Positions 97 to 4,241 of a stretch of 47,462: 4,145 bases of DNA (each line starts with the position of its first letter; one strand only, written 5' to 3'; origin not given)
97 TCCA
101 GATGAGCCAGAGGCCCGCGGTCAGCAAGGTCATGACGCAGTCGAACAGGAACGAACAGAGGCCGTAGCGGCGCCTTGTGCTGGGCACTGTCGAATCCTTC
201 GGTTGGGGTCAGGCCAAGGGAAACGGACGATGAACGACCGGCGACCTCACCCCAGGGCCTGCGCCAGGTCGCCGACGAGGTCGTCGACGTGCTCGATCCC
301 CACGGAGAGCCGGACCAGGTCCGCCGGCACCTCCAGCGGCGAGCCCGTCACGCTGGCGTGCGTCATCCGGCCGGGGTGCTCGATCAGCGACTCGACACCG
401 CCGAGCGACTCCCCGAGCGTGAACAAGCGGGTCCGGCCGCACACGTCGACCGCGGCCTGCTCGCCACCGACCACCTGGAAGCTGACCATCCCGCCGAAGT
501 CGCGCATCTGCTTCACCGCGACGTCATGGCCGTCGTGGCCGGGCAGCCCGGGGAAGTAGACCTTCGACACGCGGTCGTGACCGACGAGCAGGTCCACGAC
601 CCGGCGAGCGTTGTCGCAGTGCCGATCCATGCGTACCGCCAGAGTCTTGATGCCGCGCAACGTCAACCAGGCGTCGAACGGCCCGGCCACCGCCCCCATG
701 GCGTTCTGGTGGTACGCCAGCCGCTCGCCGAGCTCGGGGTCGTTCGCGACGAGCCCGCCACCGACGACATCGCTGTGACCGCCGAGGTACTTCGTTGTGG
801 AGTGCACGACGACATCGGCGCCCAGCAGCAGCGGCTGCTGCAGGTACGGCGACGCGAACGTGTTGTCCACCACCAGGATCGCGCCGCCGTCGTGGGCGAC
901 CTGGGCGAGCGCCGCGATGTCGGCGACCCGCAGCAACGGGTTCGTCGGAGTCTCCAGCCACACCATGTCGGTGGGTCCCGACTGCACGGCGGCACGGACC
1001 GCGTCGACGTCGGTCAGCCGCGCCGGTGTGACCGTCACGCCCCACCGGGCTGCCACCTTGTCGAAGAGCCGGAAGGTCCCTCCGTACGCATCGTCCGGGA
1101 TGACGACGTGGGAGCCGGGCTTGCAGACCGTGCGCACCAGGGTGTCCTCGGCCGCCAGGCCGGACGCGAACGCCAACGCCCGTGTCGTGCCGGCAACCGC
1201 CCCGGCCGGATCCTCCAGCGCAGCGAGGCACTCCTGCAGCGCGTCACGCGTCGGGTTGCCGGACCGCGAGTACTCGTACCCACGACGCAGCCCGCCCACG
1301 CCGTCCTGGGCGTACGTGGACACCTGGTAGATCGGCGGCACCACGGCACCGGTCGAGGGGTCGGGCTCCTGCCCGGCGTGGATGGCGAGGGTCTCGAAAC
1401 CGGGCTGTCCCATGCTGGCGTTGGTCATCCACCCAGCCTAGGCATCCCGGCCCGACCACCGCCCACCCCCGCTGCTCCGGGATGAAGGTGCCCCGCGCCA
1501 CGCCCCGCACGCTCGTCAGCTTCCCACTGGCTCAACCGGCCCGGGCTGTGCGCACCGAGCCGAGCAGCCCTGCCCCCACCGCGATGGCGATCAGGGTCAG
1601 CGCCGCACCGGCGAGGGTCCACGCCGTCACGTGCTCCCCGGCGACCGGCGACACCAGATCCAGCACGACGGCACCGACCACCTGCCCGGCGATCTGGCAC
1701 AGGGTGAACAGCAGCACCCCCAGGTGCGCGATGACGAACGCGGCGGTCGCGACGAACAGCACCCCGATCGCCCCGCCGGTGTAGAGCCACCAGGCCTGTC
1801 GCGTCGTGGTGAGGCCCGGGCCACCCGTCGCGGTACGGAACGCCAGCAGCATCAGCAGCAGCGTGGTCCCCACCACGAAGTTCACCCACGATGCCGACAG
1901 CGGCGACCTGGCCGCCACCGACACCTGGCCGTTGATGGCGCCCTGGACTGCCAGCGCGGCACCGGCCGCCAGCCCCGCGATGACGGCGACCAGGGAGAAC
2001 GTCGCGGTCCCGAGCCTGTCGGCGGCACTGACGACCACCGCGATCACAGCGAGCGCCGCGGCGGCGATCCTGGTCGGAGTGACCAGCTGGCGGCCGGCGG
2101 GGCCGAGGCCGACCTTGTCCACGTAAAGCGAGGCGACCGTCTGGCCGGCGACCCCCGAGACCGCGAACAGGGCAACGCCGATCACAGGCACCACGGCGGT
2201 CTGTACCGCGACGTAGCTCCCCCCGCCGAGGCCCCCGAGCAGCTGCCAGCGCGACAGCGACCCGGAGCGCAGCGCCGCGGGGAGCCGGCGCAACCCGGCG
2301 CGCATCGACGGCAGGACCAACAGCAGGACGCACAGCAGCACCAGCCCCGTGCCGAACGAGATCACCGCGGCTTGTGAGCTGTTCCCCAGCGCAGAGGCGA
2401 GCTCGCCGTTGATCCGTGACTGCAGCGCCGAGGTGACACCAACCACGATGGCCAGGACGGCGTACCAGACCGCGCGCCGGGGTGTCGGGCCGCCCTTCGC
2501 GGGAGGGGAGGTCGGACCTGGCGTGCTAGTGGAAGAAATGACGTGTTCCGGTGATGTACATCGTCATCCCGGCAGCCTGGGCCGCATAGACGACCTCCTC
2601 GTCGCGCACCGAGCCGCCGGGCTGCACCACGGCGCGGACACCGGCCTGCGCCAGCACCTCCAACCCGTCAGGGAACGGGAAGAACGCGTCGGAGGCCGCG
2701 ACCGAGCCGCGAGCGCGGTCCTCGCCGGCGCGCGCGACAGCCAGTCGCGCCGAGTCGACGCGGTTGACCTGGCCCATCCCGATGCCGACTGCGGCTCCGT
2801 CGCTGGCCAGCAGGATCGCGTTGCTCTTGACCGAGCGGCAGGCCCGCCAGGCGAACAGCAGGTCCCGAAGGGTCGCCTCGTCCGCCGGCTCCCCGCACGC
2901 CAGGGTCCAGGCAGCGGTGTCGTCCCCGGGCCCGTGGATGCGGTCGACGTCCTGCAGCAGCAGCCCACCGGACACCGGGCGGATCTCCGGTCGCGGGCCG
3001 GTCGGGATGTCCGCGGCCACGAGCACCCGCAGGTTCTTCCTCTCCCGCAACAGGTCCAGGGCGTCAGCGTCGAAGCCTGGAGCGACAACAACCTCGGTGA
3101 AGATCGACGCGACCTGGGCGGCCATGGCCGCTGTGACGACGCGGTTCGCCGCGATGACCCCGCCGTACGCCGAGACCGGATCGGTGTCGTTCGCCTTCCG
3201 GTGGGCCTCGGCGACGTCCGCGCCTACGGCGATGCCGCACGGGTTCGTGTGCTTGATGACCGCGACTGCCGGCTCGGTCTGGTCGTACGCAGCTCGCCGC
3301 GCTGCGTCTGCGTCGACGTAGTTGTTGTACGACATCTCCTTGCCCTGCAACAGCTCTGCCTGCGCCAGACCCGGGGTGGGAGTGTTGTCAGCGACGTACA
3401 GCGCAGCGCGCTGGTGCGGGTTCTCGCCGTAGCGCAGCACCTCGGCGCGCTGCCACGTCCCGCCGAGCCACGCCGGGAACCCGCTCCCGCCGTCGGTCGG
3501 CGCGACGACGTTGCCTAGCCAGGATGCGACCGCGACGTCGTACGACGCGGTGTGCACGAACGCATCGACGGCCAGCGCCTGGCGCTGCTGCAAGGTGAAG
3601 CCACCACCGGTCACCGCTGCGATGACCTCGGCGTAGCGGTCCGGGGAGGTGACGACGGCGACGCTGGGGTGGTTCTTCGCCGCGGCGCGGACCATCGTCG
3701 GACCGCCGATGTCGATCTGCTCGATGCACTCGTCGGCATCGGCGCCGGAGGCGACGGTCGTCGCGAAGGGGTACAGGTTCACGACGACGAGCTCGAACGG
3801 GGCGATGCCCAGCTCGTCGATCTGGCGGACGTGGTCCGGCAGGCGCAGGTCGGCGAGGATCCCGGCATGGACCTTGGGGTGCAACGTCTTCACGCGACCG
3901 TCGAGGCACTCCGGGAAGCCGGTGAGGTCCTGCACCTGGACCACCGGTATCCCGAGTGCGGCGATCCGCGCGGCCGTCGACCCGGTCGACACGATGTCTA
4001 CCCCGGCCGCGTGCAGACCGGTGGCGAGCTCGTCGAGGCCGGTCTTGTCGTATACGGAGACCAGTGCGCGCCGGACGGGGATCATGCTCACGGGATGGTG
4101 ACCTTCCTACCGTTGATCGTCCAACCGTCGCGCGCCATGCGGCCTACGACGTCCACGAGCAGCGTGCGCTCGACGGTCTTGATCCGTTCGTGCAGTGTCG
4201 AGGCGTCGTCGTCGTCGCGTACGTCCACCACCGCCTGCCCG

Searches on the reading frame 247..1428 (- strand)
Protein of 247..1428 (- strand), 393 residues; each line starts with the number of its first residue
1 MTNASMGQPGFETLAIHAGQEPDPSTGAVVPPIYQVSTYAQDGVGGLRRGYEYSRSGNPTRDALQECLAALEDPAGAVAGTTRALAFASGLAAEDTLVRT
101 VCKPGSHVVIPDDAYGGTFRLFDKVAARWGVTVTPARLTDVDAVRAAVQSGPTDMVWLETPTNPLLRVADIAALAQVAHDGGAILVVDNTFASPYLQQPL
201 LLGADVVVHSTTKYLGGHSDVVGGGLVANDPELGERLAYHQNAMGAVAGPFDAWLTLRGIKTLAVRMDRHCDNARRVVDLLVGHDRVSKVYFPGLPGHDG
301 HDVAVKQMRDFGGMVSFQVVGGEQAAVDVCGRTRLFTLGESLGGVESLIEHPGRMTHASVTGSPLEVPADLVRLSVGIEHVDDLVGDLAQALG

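Call 76: search_protein_families(library=pfam, proteins=[window:247-1428:-], max_evalue=0.00001)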
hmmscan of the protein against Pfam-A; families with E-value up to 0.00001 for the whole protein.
window:247-1428:- (393 aa): 2 families
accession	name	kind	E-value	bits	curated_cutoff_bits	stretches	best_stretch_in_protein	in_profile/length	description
PF01053.26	Cys_Met_Meta_PP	-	2e-138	461.5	27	1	12-392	1-380/381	Cys/Met metabolism PLP-dependent enzyme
PF00155.27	Aminotran_1_2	-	7e-07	29.2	19.7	1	55-195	37-192/361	Aminotransferase class I and II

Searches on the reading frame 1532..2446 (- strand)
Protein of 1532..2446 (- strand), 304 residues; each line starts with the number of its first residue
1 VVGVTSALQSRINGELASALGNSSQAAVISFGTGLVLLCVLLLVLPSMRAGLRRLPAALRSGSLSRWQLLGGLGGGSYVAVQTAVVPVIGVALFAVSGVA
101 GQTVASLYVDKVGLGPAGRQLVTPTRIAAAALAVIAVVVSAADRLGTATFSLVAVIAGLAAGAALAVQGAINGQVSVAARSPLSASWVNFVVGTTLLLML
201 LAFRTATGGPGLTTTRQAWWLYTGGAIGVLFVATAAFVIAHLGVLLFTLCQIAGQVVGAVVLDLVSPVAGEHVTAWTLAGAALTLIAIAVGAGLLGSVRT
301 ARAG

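Call 76: search_protein_families(library=pfam, proteins=[window:1532-2446:-], max_evalue=0.00001)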
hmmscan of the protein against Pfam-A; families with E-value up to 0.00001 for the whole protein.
window:1532-2446:- (304 aa): 1 family
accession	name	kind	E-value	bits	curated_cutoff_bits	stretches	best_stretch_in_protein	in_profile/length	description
PF04657.19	DMT_YdcZ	-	4.1e-48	163.6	24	2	154-289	2-139/140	Putative inner membrane exporter, YdcZ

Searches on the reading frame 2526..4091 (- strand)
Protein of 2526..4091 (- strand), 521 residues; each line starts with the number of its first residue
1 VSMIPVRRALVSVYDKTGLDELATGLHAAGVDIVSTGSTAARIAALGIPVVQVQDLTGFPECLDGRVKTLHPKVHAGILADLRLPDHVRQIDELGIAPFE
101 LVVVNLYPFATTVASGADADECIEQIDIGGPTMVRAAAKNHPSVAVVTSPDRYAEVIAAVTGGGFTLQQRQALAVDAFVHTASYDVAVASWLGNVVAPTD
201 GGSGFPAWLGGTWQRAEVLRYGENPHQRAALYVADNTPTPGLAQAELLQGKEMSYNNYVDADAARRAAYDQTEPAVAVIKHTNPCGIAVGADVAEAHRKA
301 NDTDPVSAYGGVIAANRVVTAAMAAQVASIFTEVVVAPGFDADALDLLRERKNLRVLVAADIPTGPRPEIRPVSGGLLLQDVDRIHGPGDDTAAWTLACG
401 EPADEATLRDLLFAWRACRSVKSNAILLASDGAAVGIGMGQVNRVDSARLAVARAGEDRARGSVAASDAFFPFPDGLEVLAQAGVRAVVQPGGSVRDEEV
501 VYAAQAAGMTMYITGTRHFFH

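Call 76: search_protein_families(library=pfam, proteins=[window:2526-4091:-], max_evalue=0.00001)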
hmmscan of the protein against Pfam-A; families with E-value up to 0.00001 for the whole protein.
window:2526-4091:- (521 aa): 2 families
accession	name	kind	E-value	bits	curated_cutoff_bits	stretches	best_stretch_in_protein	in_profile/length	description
PF01808.24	AICARFT_IMPCHas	-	2.4e-109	366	25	1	137-453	1-310/311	AICARFT/IMPCHase bienzyme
PF02142.27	MGS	-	1.2e-20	73.9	24.1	1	19-132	2-94/94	MGS-like domain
